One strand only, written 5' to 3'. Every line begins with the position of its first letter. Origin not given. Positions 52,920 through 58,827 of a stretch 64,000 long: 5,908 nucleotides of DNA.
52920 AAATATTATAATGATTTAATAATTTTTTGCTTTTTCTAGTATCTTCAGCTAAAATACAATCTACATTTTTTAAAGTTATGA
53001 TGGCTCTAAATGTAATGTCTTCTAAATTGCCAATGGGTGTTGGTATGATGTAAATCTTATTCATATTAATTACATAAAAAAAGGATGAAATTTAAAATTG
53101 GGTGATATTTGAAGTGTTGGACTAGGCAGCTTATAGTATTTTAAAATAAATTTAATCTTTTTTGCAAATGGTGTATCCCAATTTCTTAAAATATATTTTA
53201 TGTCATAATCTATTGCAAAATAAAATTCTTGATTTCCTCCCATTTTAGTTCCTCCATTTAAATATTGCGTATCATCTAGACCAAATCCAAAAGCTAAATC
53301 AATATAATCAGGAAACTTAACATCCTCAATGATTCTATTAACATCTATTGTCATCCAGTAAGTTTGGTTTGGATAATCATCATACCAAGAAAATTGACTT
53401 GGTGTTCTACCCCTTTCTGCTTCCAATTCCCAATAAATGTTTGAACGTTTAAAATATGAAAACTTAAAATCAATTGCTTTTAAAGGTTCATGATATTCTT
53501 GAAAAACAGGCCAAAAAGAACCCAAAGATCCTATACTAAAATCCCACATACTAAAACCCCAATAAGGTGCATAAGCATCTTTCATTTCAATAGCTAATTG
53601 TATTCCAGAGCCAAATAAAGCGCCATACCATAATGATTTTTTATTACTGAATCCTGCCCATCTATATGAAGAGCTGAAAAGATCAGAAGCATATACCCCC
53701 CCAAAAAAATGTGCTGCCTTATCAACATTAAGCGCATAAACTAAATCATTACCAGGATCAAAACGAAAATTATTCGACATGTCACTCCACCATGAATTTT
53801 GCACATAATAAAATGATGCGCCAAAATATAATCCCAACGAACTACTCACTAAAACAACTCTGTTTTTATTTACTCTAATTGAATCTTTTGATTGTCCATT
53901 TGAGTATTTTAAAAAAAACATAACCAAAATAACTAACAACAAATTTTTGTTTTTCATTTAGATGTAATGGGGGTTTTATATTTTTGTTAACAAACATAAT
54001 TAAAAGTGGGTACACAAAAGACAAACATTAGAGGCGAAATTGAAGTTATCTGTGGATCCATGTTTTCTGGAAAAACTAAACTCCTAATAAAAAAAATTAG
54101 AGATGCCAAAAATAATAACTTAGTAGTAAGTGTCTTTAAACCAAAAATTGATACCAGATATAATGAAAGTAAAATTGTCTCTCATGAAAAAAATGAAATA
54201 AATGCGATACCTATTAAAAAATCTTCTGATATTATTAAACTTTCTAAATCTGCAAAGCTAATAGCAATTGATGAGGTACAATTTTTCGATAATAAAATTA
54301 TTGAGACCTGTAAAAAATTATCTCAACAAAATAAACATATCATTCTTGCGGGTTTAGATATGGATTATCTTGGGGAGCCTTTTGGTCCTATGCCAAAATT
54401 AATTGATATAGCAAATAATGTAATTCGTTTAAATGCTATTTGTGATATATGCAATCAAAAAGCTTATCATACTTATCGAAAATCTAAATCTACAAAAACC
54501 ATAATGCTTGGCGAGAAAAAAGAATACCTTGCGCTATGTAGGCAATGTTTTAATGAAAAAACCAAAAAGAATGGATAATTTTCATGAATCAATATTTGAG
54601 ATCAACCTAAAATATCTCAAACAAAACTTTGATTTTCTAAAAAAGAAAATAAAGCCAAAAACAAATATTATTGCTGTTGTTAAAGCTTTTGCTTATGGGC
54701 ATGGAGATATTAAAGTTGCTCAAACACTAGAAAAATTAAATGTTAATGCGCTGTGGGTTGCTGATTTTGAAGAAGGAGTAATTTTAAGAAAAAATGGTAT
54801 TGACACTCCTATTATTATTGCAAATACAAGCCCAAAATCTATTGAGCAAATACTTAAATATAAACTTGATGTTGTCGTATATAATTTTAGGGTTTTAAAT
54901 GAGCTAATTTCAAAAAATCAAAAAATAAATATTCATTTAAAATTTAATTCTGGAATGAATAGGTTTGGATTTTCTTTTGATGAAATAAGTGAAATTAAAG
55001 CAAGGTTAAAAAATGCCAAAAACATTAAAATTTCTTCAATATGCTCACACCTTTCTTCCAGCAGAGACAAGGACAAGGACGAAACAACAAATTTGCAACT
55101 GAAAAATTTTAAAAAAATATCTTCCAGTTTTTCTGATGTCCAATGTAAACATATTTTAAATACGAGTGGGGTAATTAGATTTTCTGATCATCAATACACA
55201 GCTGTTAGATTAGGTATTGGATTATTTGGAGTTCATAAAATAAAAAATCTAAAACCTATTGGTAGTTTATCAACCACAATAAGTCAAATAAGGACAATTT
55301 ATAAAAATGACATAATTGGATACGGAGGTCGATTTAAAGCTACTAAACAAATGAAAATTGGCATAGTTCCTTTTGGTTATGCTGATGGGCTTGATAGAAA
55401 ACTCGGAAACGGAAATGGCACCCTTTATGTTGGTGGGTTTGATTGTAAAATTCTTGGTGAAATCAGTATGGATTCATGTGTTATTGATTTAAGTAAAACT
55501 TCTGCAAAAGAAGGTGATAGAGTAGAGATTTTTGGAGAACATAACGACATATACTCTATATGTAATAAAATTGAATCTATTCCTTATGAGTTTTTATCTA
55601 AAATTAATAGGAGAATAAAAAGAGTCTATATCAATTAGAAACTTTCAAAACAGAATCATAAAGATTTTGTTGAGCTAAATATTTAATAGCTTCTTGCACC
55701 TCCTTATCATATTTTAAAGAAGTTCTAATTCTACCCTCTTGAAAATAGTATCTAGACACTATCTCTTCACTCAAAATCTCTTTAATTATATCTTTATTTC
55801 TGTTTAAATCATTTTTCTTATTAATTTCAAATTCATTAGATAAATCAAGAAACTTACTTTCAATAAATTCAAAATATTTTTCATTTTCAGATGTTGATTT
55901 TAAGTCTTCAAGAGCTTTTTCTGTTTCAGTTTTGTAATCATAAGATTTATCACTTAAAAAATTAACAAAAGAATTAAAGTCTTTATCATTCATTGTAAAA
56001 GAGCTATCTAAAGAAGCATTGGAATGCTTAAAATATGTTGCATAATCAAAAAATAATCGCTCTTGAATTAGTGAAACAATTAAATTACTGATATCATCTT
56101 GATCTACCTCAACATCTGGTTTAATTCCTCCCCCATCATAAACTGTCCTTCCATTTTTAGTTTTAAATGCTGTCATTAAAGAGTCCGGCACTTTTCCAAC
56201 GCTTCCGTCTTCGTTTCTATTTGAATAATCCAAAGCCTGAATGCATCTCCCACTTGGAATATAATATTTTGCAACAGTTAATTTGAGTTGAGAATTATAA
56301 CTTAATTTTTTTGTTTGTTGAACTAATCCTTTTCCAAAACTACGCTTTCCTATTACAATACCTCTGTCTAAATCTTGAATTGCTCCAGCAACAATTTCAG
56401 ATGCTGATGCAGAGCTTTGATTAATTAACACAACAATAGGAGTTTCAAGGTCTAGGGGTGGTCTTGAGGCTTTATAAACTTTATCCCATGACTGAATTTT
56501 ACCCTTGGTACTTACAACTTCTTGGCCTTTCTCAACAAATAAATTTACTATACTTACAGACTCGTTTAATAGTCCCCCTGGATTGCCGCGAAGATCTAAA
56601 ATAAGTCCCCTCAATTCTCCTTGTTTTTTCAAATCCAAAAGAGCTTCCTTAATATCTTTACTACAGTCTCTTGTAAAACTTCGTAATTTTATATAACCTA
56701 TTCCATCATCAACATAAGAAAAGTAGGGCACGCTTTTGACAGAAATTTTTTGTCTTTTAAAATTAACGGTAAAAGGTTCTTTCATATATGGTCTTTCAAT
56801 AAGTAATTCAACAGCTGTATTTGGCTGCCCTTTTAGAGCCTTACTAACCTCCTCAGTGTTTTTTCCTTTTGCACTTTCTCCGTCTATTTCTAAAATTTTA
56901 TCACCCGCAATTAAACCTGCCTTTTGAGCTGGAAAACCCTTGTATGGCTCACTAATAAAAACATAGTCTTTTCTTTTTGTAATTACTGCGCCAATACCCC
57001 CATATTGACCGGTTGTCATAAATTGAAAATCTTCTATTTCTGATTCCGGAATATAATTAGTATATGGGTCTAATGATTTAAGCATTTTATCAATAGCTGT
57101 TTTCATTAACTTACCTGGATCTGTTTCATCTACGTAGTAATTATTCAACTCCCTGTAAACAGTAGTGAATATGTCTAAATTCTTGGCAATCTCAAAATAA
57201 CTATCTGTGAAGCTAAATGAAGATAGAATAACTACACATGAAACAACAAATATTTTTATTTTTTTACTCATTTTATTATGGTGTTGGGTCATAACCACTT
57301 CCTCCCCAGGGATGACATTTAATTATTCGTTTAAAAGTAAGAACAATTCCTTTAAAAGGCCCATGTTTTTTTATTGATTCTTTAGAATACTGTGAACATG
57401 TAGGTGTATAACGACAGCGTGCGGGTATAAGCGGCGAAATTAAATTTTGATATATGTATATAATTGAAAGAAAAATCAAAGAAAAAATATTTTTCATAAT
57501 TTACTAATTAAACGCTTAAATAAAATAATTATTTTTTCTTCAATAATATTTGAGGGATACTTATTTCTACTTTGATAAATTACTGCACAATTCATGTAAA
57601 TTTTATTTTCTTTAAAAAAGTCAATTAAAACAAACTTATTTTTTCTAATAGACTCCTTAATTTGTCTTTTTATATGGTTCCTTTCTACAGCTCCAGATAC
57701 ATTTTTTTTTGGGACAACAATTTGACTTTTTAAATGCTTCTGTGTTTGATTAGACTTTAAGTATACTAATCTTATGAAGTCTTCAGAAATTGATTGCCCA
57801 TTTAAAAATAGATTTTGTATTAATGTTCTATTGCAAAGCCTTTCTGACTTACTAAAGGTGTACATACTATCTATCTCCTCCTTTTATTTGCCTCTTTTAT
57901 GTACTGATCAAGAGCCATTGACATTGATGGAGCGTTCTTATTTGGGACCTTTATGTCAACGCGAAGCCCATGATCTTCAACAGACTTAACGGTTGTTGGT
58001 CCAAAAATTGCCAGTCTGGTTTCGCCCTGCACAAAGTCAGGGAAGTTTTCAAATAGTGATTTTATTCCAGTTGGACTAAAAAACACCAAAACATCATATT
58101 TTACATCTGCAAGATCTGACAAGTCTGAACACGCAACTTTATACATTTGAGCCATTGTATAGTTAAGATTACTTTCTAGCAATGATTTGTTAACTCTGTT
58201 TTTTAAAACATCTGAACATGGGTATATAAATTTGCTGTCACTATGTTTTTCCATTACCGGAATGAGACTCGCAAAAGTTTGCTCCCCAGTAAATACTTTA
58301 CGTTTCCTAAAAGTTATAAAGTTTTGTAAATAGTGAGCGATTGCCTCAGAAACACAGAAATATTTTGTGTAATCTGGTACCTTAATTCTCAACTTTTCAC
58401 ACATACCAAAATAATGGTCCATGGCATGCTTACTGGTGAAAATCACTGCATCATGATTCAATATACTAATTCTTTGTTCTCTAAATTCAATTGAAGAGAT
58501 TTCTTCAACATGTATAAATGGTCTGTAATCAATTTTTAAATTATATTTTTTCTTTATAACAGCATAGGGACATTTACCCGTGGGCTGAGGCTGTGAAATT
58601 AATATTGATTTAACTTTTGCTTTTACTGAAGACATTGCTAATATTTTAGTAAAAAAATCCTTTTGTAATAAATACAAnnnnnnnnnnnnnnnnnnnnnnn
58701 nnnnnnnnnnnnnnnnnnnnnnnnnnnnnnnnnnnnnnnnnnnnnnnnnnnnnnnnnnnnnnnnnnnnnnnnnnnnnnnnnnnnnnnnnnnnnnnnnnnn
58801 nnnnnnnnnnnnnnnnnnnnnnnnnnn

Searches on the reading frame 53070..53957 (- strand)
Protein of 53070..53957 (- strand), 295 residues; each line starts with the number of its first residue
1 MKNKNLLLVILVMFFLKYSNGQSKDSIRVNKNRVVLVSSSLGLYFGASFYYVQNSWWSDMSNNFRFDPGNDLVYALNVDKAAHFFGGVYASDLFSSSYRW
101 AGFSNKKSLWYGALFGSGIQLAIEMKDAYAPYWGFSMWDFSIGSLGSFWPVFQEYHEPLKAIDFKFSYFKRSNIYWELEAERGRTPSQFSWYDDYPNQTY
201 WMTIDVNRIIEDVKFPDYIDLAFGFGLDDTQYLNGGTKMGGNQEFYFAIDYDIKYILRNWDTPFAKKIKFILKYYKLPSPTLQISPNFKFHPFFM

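Call 63: search_protein_families(library=pfam, proteins=[window:53070-53957:-], max_evalue=0.00001)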
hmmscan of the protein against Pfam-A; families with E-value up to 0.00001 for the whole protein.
window:53070-53957:- (295 aa): 1 family
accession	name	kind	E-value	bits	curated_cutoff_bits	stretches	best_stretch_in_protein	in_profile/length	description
PF10043.14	DUF2279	-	2.4e-08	35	28.6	1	74-147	10-83/91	Predicted periplasmic lipoprotein (DUF2279)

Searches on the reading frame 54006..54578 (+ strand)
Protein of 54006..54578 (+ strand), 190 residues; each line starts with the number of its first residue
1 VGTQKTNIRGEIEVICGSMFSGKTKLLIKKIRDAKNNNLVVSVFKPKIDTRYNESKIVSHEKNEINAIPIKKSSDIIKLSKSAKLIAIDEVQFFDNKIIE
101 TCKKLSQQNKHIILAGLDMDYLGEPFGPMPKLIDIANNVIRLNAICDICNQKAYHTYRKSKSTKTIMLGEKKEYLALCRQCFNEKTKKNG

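Call 63: search_protein_families(library=pfam, proteins=[window:54006-54578:+], max_evalue=0.00001)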
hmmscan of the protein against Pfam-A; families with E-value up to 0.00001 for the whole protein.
window:54006-54578:+ (190 aa): 1 family
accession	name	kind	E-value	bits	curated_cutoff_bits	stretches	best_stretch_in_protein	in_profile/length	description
PF00265.24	TK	-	5.8e-50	170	20.6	1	10-182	1-176/176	Thymidine kinase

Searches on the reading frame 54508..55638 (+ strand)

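Call 63: search_protein_families(library=pfam, proteins=[window:54508-55638:+], max_evalue=0.00001)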
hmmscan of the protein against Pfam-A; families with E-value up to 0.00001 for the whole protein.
window:54508-55638:+ (376 aa): 2 families
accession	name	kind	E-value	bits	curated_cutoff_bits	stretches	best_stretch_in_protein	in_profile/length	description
PF01168.26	Ala_racemase_N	-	1.3e-52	179.1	24.1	1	32-242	1-218/220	Alanine racemase, N-terminal domain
PF00842.27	Ala_racemase_C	-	1e-34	119.3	25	1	253-374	3-127/127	Alanine racemase, C-terminal domain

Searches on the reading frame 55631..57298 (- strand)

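Call 19: search_protein_families(library=pfam, proteins=[window:55631-57298:-], max_evalue=0.00001)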
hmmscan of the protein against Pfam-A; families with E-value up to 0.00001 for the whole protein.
window:55631-57298:- (555 aa): 4 families
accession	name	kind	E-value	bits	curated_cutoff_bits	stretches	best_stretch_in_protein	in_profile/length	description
PF03572.23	Peptidase_S41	-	2.1e-49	167.7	24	1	200-355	2-156/165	Peptidase family S41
PF17820.7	PDZ_6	-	8.4e-13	48.3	27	1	114-169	1-54/54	PDZ domain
PF00595.29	PDZ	-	1.9e-09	38.2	23.2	1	98-167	8-80/81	PDZ domain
PF13180.12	PDZ_2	-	5.8e-08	33.4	27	1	100-179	1-79/80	PDZ domain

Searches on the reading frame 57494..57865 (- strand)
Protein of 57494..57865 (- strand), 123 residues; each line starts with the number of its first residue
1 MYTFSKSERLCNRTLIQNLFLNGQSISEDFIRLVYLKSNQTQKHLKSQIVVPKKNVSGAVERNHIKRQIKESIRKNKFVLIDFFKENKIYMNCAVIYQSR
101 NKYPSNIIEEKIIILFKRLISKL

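Call 52: search_protein_families(library=ncbifam, proteins=[window:57494-57865:-], max_evalue=0.00001)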
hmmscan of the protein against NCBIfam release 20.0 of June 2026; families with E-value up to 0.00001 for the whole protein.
window:57494-57865:- (123 aa): 7 families
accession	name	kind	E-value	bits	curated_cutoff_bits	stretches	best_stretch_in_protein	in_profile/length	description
NF002511.0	PRK01903.2-2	equivalog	8.5e-14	51.6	227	1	3-102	8-116/140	ribonuclease P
NF002509.0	PRK01903.1-4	equivalog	4e-13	50.1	175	1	25-123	8-106/107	ribonuclease P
NF002512.0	PRK01903.2-3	equivalog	1e-11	45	231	1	5-105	15-125/146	ribonuclease P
TIGR00188.1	rnpA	equivalog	6.7e-11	42.4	38.35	1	5-77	2-72/111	ribonuclease P protein component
NF002507.0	PRK01903.1-1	equivalog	1.1e-10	41.9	225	1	6-89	16-103/150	ribonuclease P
NF002514.0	PRK01903.3-1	equivalog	2.5e-08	34.2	246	1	12-87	3-80/122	ribonuclease P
NF002515.0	PRK01903.3-2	subfamily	1.7e-06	28.4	175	1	49-99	2-53/85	ribonuclease P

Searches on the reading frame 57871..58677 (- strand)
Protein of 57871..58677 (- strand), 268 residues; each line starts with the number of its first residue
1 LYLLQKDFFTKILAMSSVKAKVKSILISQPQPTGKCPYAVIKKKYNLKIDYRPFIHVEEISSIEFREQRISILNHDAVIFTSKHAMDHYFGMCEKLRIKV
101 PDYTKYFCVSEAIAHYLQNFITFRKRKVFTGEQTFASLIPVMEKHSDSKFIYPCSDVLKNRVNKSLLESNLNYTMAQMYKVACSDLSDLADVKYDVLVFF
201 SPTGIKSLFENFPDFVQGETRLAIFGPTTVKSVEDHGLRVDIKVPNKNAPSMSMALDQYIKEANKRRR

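Call 52: search_protein_families(library=ncbifam, proteins=[window:57871-58677:-], max_evalue=0.00001)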
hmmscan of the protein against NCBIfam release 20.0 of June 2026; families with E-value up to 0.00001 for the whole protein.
window:57871-58677:- (268 aa): 2 families
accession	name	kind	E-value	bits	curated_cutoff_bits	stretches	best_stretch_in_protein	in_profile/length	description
NF004593.0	PRK05928.4-2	equivalog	1.5e-09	37.6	275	1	70-247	48-230/247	uroporphyrinogen-III synthase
NF004588.0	PRK05928.2-6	equivalog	8.8e-06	25.4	321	0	74-216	44-187/223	uroporphyrinogen-III synthase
